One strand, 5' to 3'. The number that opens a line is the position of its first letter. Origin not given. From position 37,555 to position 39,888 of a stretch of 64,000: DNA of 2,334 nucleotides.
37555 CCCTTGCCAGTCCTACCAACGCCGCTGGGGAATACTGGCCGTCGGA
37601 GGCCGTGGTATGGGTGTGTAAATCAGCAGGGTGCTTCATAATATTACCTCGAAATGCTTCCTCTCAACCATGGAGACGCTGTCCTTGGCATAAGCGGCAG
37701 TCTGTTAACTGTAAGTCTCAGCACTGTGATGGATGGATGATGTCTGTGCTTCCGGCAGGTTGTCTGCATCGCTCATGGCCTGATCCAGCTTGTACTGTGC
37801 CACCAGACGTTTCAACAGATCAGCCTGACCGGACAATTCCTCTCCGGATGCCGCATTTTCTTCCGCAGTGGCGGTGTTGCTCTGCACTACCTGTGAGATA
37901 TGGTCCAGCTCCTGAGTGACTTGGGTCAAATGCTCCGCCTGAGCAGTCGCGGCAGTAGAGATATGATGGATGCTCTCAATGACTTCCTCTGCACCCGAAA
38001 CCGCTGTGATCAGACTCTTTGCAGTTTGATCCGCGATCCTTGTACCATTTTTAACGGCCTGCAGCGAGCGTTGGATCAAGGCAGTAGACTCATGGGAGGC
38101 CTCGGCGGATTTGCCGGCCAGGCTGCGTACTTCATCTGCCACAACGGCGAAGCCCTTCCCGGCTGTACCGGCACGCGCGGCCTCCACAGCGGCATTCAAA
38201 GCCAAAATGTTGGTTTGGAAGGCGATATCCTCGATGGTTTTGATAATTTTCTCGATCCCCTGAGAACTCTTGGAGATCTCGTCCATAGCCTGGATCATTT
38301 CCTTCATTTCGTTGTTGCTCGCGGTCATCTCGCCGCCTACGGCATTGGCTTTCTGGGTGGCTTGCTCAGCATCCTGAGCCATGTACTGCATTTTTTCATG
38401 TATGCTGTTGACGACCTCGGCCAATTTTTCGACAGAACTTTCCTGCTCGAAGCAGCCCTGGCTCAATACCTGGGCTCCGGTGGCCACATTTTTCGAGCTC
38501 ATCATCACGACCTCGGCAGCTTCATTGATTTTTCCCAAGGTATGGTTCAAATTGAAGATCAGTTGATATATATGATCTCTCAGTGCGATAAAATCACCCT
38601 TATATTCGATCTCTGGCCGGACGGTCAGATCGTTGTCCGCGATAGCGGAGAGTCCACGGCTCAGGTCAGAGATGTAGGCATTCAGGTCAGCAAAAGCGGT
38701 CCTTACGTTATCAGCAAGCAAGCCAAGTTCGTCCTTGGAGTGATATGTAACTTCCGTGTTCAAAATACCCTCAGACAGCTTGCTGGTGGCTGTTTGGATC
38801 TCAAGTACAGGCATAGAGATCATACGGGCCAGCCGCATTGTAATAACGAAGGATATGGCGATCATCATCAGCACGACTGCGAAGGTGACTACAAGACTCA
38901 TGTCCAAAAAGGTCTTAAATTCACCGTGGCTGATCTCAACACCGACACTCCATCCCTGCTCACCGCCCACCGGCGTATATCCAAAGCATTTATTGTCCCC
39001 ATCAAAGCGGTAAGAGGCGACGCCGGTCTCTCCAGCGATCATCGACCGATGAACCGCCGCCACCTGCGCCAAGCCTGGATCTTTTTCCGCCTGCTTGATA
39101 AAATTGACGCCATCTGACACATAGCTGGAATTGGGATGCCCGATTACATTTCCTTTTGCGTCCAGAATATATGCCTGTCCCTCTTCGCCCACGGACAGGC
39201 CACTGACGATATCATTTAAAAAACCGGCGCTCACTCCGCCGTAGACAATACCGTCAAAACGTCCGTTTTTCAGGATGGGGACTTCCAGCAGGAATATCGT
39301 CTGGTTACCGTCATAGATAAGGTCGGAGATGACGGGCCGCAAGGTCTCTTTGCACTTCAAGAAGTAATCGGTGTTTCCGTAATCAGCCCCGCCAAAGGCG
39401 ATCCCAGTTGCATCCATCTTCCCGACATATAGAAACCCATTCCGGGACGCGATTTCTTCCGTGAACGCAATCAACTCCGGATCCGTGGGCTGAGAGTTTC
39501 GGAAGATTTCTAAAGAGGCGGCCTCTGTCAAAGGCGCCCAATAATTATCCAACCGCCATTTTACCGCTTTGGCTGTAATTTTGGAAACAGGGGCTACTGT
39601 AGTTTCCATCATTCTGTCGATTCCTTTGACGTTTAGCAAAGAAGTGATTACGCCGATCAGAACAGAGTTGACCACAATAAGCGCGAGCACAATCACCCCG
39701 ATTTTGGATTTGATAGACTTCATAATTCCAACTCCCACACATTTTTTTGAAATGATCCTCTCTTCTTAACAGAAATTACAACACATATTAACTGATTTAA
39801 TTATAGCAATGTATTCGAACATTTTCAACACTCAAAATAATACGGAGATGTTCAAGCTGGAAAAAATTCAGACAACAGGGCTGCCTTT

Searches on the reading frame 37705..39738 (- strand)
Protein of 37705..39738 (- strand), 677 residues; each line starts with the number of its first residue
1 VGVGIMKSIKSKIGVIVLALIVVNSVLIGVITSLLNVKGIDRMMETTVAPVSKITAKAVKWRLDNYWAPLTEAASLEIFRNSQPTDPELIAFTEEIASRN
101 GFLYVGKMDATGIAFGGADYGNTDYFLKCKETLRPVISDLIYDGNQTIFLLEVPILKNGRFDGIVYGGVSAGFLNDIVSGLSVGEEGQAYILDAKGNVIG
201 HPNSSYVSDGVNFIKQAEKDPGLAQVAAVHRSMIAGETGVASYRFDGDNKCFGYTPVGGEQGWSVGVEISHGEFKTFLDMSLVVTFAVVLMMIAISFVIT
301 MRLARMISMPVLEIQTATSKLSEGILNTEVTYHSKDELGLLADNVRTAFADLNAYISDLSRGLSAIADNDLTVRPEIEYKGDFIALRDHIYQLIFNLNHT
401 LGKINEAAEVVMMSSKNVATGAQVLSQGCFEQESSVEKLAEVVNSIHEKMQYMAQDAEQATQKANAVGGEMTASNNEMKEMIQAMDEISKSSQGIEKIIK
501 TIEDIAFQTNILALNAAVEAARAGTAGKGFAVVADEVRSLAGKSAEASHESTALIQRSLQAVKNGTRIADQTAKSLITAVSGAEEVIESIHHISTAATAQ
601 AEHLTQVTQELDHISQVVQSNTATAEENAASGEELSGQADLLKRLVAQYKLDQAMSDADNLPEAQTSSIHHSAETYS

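Call 41: search_protein_families(library=pfam, proteins=[window:37705-39738:-], max_evalue=0.001)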
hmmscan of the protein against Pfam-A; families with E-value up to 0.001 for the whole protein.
window:37705-39738:- (677 aa): 3 families
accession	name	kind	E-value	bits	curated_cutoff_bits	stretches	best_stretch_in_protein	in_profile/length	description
PF00015.26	MCPsignal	-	9e-41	140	34.6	1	466-617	6-171/172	Methyl-accepting chemotaxis protein (MCP) signalling domain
PF02743.24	dCache_1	-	5.7e-16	59.2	45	1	110-268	87-240/240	Cache domain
PF00672.30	HAMP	-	7.9e-10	39.4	25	1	302-350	1-49/53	HAMP domain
